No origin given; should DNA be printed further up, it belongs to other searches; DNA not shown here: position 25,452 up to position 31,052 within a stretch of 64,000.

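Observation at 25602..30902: Giant 1766-aa protein: unknown N-domain, long coiled coil, MoxR-like AAA+ core, large C-terminal tail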

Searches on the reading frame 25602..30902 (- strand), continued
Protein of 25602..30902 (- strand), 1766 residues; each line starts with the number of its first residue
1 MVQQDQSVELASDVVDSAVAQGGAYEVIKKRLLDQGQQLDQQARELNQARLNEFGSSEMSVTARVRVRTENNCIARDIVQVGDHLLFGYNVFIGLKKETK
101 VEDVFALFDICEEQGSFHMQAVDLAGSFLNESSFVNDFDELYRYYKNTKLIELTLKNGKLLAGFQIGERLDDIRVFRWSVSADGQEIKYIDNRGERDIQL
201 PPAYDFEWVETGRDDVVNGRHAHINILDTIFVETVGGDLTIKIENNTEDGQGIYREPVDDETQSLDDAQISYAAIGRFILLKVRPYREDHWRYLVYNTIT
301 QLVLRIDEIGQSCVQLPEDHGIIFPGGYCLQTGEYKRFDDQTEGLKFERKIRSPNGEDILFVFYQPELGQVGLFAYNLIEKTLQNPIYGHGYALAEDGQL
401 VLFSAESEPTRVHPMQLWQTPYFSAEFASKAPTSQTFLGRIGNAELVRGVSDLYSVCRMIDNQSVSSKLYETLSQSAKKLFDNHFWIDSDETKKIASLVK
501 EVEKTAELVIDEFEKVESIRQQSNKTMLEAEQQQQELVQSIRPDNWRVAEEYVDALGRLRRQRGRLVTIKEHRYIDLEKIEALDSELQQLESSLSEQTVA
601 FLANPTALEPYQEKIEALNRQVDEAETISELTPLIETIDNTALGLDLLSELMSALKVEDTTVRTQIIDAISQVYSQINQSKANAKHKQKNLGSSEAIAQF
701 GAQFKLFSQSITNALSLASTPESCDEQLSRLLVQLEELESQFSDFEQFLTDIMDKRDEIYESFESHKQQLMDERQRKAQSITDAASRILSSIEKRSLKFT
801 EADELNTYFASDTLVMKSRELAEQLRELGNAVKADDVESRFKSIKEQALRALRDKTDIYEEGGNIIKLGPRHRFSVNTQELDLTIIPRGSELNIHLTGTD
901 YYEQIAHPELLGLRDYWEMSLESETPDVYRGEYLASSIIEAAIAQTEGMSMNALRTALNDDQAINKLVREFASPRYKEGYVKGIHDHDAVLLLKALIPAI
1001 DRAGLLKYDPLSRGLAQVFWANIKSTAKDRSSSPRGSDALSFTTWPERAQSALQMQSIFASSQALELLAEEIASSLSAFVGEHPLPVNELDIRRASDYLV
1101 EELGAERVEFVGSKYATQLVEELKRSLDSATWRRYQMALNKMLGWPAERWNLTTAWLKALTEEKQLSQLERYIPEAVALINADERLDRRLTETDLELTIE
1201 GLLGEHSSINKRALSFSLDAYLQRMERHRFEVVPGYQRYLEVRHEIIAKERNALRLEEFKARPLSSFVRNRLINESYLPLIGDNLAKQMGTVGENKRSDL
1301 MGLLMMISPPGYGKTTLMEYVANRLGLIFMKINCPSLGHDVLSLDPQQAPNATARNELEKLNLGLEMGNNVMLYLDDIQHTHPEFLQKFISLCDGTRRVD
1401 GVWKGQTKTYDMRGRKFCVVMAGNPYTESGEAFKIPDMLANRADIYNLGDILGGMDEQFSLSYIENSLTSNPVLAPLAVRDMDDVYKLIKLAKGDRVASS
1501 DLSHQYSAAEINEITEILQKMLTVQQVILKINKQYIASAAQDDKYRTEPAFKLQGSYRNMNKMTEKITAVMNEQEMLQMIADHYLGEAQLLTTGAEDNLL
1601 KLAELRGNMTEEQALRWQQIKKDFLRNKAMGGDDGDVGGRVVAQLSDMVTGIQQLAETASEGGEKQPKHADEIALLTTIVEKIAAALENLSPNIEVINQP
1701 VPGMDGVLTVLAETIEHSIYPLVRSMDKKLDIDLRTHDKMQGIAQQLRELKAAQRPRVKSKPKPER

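Call 34: find_homologous_proteins(query=A1, max_evalue=1e-10)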
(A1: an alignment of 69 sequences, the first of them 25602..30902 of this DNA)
Query A1 (69 sequences) (1766 aa, profile of the alignment): 5800 proteins with E <= 1e-10 among 8000 candidates; the best 120 are listed.
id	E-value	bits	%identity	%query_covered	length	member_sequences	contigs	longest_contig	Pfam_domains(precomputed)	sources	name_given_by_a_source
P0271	0.0e+0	2376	49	96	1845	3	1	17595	PF12458.14,PF00004.36,PF13401.13,PF07728.21,PF25472.2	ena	-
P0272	0.0e+0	2369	49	93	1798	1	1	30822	PF12458.14,PF00004.36,PF07728.21,PF25472.2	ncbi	-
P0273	0.0e+0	2364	51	97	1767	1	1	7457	PF12458.14,PF00004.36,PF07728.21,PF25472.2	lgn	-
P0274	0.0e+0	2363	52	98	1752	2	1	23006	PF12458.14,PF00004.36,PF07728.21,PF25472.2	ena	-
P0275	0.0e+0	2363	49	96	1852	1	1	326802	PF12458.14,PF00004.36,PF07728.21,PF25472.2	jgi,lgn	-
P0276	0.0e+0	2361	52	98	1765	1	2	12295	PF12458.14,PF00004.36,PF07728.21,PF25472.2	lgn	-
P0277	0.0e+0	2361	49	98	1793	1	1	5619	PF12458.14,PF00004.36,PF07728.21,PF25472.2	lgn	-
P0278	0.0e+0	2361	50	94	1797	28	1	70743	PF12458.14,PF00004.36,PF07728.21,PF25472.2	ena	-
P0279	0.0e+0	2360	50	93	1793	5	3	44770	PF12458.14,PF00004.36,PF07728.21,PF25472.2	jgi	jgi:hypothetical protein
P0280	0.0e+0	2359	49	96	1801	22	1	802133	PF12458.14,PF00004.36,PF25472.2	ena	-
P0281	0.0e+0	2356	49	95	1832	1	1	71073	PF12458.14,PF00004.36,PF13401.13,PF07728.21,PF25472.2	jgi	-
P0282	0.0e+0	2355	50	93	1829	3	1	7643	PF12458.14,PF00004.36,PF07728.21,PF25472.2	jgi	jgi:hypothetical protein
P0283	0.0e+0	2355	49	94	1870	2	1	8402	PF12458.14,PF00004.36,PF25472.2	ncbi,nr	ncbi:MAG: AAA family ATPase [Acidobacteria bacterium]|nr:MAG: AAA family ATPase [Acidobacteriota bac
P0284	0.0e+0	2354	50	93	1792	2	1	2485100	PF12458.14,PF00004.36,PF25472.2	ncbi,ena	-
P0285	0.0e+0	2349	50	97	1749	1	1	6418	PF12458.14,PF00004.36,PF07728.21,PF25472.2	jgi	jgi:MoxR-like ATPase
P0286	0.0e+0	2349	50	95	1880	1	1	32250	PF12458.14,PF00004.36,PF07728.21,PF25472.2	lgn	-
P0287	0.0e+0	2348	50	93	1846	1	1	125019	PF12458.14,PF00004.36,PF05496.19,PF25472.2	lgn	-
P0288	0.0e+0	2347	49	98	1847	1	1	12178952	PF12458.14,PF00004.36,PF25472.2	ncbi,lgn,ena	-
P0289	0.0e+0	2347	50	92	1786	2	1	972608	PF12458.14,PF00004.36,PF13401.13,PF07728.21,PF25472.2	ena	-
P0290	0.0e+0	2346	51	95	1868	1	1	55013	PF12458.14,PF00004.36,PF25472.2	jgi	jgi:hypothetical protein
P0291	0.0e+0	2346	49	95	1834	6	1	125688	PF12458.14,PF00004.36,PF25472.2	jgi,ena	-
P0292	0.0e+0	2346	50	98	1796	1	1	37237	PF12458.14,PF00004.36,PF07728.21,PF25472.2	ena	-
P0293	0.0e+0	2345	50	93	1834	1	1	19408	PF12458.14,PF00004.36,PF25472.2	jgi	jgi:hypothetical protein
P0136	0.0e+0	2344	50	95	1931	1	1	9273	PF12458.14,PF00004.36,PF25472.2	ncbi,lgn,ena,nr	ncbi:MAG: DNA repair ATPase [Thermoanaerobaculia bacterium]|nr:DNA repair ATPase [Thermoanaerobaculi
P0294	0.0e+0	2344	51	93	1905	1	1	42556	PF12458.14,PF00004.36,PF13401.13,PF07728.21,PF25472.2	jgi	jgi:hypothetical protein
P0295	0.0e+0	2344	50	97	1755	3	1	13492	PF12458.14,PF00004.36,PF13401.13,PF07728.21,PF25472.2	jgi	-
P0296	0.0e+0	2344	50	93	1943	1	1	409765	PF12458.14,PF00004.36,PF13401.13,PF25472.2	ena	-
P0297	0.0e+0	2343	50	94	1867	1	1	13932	PF12458.14,PF00004.36,PF13401.13,PF07728.21,PF25472.2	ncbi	-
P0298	0.0e+0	2342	49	98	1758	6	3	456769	PF12458.14,PF00004.36,PF13401.13,PF05496.19,PF07728.21,PF25472.2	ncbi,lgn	ncbi:MAG: DNA repair ATPase [Deltaproteobacteria bacterium]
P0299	0.0e+0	2341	51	94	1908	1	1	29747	PF12458.14,PF00004.36,PF25472.2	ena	-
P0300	0.0e+0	2340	49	98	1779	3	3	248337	PF12458.14,PF00004.36,PF13401.13,PF07728.21,PF25472.2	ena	-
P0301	0.0e+0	2340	49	97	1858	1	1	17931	PF12458.14,PF00004.36,PF07728.21,PF25472.2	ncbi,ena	-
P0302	0.0e+0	2340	49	99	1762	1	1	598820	PF12458.14,PF00004.36,PF13401.13,PF07728.21,PF25472.2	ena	-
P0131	0.0e+0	2339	50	94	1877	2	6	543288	PF12458.14,PF00004.36,PF13401.13,PF07728.21,PF25472.2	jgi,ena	-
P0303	0.0e+0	2338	50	93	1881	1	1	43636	PF12458.14,PF00004.36,PF25472.2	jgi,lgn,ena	-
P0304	0.0e+0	2338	49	97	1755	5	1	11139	PF12458.14,PF00004.36,PF07728.21,PF25472.2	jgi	jgi:hypothetical protein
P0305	0.0e+0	2337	50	94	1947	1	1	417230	PF12458.14,PF00004.36,PF07728.21,PF25472.2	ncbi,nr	ncbi:MAG: DNA repair ATPase [Myxococcales bacterium]|nr:DNA repair ATPase [Myxococcales bacterium]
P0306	0.0e+0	2337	48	94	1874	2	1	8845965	PF12458.14,PF00004.36,PF07728.21,PF25472.2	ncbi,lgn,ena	-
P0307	0.0e+0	2337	51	93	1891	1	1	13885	PF12458.14,PF00004.36,PF25472.2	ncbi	ncbi:MAG: DNA repair ATPase [Acidobacteriota bacterium]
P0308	0.0e+0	2337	55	99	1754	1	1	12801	PF12458.14,PF00004.36,PF13401.13,PF07728.21,PF25472.2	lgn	-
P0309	0.0e+0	2337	50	93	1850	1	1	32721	PF12458.14,PF00004.36,PF13401.13,PF07728.21,PF25472.2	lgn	-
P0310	0.0e+0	2337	50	94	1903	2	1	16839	PF12458.14,PF00004.36,PF07728.21,PF25472.2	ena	-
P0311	0.0e+0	2336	48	97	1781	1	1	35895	PF12458.14,PF00004.36,PF07728.21,PF25472.2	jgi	jgi:hypothetical protein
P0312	0.0e+0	2336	56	100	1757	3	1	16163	PF12458.14,PF00004.36,PF13401.13,PF07728.21,PF25472.2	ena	-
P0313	0.0e+0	2336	49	95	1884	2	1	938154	PF12458.14,PF00004.36,PF25472.2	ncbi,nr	ncbi:MAG: DNA repair ATPase [Deltaproteobacteria bacterium]|nr:DNA repair ATPase [Deltaproteobacteri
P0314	0.0e+0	2336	50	94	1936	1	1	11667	PF12458.14,PF00004.36,PF07728.21,PF25472.2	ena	-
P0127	0.0e+0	2335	53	93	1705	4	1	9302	PF12458.14,PF00004.36,PF13401.13,PF07728.21,PF25472.2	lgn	-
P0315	0.0e+0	2335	49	99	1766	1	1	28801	PF12458.14,PF00004.36,PF07728.21,PF25472.2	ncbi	-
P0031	0.0e+0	2335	72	99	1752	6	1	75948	PF12458.14,PF00004.36,PF07728.21,PF25472.2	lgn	-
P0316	0.0e+0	2335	49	95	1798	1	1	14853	PF12458.14,PF00004.36,PF13401.13,PF07728.21,PF25472.2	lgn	-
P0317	0.0e+0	2335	49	98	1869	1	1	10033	PF12458.14,PF00004.36,PF13401.13,PF07728.21,PF25472.2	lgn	-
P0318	0.0e+0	2334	51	92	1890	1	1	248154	PF12458.14,PF00004.36,PF07728.21,PF25472.2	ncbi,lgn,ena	-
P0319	0.0e+0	2334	51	93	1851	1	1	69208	PF12458.14,PF00004.36,PF07728.21,PF25472.2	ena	-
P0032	0.0e+0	2333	72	99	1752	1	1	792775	PF12458.14,PF00004.36,PF13401.13,PF07728.21,PF25472.2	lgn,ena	-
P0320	0.0e+0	2332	50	93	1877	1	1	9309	PF12458.14,PF00004.36,PF13401.13,PF07728.21,PF25472.2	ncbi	-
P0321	0.0e+0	2332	49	95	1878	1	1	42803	PF12458.14,PF00004.36,PF07728.21,PF25472.2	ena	-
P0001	0.0e+0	2331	100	100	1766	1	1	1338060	PF12458.14,PF00004.36,PF13401.13,PF07728.21,PF25472.2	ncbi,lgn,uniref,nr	ncbi:ATPase family protein associated with various cellular activities (AAA) [Sinobacterium caligoid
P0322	0.0e+0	2331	50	93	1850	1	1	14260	PF12458.14,PF00004.36,PF07728.21,PF25472.2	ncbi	-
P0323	0.0e+0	2331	50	98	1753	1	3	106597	PF12458.14,PF00004.36,PF13401.13,PF07728.21,PF25472.2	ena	-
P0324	0.0e+0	2330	50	96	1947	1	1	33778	PF12458.14,PF00004.36,PF07728.21,PF25472.2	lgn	-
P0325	0.0e+0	2330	49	97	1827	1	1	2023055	PF12458.14,PF00004.36,PF13401.13,PF07728.21,PF25472.2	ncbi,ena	-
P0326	0.0e+0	2330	51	92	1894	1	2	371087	PF12458.14,PF00004.36,PF25472.2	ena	-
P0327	0.0e+0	2330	49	99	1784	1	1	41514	PF12458.14,PF00004.36,PF07728.21,PF25472.2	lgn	-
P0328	0.0e+0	2330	50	94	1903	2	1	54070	PF12458.14,PF00004.36,PF07728.21,PF25472.2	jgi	jgi:hypothetical protein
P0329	0.0e+0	2329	48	98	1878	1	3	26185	PF12458.14,PF00004.36,PF07728.21,PF25472.2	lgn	-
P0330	0.0e+0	2329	50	92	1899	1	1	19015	PF12458.14,PF00004.36,PF25472.2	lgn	-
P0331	0.0e+0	2329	49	95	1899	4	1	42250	PF12458.14,PF00004.36,PF13401.13,PF25472.2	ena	-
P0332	0.0e+0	2329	48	98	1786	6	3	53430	PF12458.14,PF00004.36,PF13401.13,PF07728.21,PF25472.2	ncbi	-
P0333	0.0e+0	2329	50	95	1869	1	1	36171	PF12458.14,PF00004.36,PF13401.13,PF25472.2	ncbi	ncbi:MAG: DNA repair ATPase [Acidobacteriota bacterium]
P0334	0.0e+0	2328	49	96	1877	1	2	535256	PF12458.14,PF00004.36,PF13401.13,PF07728.21,PF25472.2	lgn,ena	-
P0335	0.0e+0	2328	49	95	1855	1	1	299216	PF12458.14,PF00004.36,PF25472.2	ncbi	-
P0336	0.0e+0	2328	48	96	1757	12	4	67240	PF12458.14,PF00004.36,PF13401.13,PF07728.21,PF25472.2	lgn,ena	-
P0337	0.0e+0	2328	68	99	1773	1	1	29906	PF12458.14,PF00004.36,PF13401.13,PF07728.21,PF25472.2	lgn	-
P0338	0.0e+0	2328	49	93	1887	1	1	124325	PF12458.14,PF00004.36,PF05496.19,PF25472.2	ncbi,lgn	-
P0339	0.0e+0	2328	50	93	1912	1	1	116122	PF12458.14,PF00004.36,PF07728.21,PF25472.2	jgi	jgi:MoxR-like ATPase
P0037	0.0e+0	2328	72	99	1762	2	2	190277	PF12458.14,PF00004.36,PF13401.13,PF07728.21,PF25472.2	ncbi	ncbi:MAG: DNA repair ATPase [Cellvibrionaceae bacterium]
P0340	0.0e+0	2328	49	96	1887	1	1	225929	PF12458.14,PF00004.36,PF07728.21,PF25472.2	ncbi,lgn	-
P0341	0.0e+0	2328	48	98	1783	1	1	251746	PF12458.14,PF00004.36,PF07728.21,PF25472.2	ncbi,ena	-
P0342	0.0e+0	2328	50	93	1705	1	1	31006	PF12458.14,PF00004.36,PF07728.21,PF25472.2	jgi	jgi:hypothetical protein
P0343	0.0e+0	2328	48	97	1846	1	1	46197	PF12458.14,PF00004.36,PF07728.21,PF25472.2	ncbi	-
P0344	0.0e+0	2327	49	92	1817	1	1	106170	PF12458.14,PF00004.36,PF13401.13,PF07728.21,PF25472.2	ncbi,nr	ncbi:MAG: DNA repair ATPase [Proteobacteria bacterium]|nr:DNA repair ATPase [Pseudomonadota bacteriu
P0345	0.0e+0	2327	48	98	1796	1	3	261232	PF12458.14,PF00004.36,PF07728.21,PF25472.2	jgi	-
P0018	0.0e+0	2327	75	99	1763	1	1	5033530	PF12458.14,PF00004.36,PF13401.13,PF07728.21,PF25472.2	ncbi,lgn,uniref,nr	ncbi:DNA repair ATPase [Teredinibacter sp. KSP-S5-2]|uniref:DNA repair ATPase n=1 Tax=Teredinibacter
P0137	0.0e+0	2327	46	98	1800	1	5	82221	PF12458.14,PF00004.36,PF13401.13,PF07728.21,PF25472.2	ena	-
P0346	0.0e+0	2327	49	99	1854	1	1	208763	PF12458.14,PF00004.36,PF07728.21,PF25472.2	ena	-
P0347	0.0e+0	2327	49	97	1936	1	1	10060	PF12458.14,PF00004.36,PF13401.13,PF07728.21,PF25472.2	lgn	-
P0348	0.0e+0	2326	47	96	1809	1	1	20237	PF12458.14,PF00004.36,PF13401.13,PF07728.21,PF25472.2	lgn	-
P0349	0.0e+0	2326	49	97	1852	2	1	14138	PF12458.14,PF00004.36,PF13401.13,PF07728.21,PF25472.2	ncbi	-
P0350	0.0e+0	2325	50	97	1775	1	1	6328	PF12458.14,PF00004.36,PF07728.21,PF25472.2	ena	-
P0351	0.0e+0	2325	49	96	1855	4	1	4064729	PF12458.14,PF00004.36,PF25472.2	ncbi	-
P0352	0.0e+0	2325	50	92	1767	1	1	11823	PF12458.14,PF00004.36,PF13401.13,PF07728.21,PF25472.2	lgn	-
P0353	0.0e+0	2325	49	94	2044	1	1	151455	PF12458.14,PF00004.36,PF07728.21,PF25472.2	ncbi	-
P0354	0.0e+0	2325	48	99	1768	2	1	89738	PF12458.14,PF00004.36,PF07728.21,PF25472.2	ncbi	-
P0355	0.0e+0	2325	49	97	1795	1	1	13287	PF12458.14,PF00004.36,PF25472.2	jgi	-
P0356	0.0e+0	2325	49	94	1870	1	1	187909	PF12458.14,PF00004.36,PF07728.21,PF25472.2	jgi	jgi:hypothetical protein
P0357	0.0e+0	2325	49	95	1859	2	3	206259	PF12458.14,PF00004.36,PF25472.2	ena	-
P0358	0.0e+0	2325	49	98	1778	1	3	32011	PF12458.14,PF00004.36,PF13401.13,PF25472.2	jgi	jgi:hypothetical protein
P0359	0.0e+0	2325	49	99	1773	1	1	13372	PF12458.14,PF00004.36,PF07728.21,PF25472.2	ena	-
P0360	0.0e+0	2324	50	96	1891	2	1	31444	PF12458.14,PF00004.36,PF13401.13,PF07728.21,PF25472.2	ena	-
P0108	0.0e+0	2324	69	99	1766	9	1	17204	PF12458.14,PF00004.36,PF13401.13,PF07728.21,PF25472.2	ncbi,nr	ncbi:MAG: DNA repair ATPase [Reinekea sp.]|nr:DNA repair ATPase [Reinekea sp.]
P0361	0.0e+0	2324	48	98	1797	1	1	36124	PF12458.14,PF00004.36,PF13401.13,PF07728.21,PF25472.2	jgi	jgi:hypothetical protein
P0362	0.0e+0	2324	47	95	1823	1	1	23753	PF12458.14,PF00004.36,PF07728.21,PF25472.2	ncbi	-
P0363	0.0e+0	2324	47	99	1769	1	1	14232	PF12458.14,PF00004.36,PF07728.21,PF25472.2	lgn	-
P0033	0.0e+0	2324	73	99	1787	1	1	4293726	PF12458.14,PF00004.36,PF07728.21,PF25472.2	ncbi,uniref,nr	ncbi:DNA repair protein [Bacterioplanes sanyensis]|uniref:DNA repair protein n=1 Tax=Bacterioplanes 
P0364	0.0e+0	2324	50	92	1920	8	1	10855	PF12458.14,PF00004.36,PF13401.13,PF07728.21,PF25472.2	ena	-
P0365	0.0e+0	2324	51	99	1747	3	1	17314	PF12458.14,PF00004.36,PF07728.21,PF25472.2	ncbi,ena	-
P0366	0.0e+0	2323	48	98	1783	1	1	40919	PF12458.14,PF00004.36,PF13401.13,PF07728.21,PF25472.2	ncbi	-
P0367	0.0e+0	2323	49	96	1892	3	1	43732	PF12458.14,PF00004.36,PF07728.21,PF25472.2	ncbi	-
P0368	0.0e+0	2323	50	92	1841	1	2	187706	PF12458.14,PF00004.36,PF13401.13,PF25472.2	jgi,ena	jgi:hypothetical protein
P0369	0.0e+0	2323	48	98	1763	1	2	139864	PF12458.14,PF00004.36,PF13401.13,PF07728.21,PF25472.2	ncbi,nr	ncbi:MAG: DNA repair ATPase [Myxococcales bacterium]|nr:DNA repair ATPase [Myxococcales bacterium]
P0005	0.0e+0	2323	78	100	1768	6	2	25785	PF12458.14,PF00004.36,PF13401.13,PF07728.21,PF25472.2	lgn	-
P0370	0.0e+0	2322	48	98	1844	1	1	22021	PF12458.14,PF00004.36,PF13401.13,PF07728.21,PF25472.2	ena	-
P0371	0.0e+0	2321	49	93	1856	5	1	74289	PF12458.14,PF00004.36,PF25472.2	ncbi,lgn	-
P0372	0.0e+0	2321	56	93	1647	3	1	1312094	PF12458.14,PF00004.36,PF13401.13,PF25472.2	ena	-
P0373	0.0e+0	2321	61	99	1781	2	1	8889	PF12458.14,PF00004.36,PF07728.21,PF25472.2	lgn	-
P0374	0.0e+0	2321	49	98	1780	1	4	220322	PF12458.14,PF00004.36,PF25472.2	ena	-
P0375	0.0e+0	2320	49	99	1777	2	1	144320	PF12458.14,PF00004.36,PF07728.21,PF25472.2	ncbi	-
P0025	0.0e+0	2320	74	100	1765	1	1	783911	PF12458.14,PF00004.36,PF13401.13,PF25472.2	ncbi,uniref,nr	ncbi:AAA family ATPase [Pseudomaricurvus alkylphenolicus]|uniref:DNA repair ATPase n=1 Tax=Pseudomar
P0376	0.0e+0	2320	48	98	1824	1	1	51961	PF12458.14,PF00004.36,PF07728.21,PF25472.2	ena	-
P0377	0.0e+0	2320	49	96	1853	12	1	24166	PF12458.14,PF00004.36,PF25472.2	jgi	jgi:MoxR-like ATPase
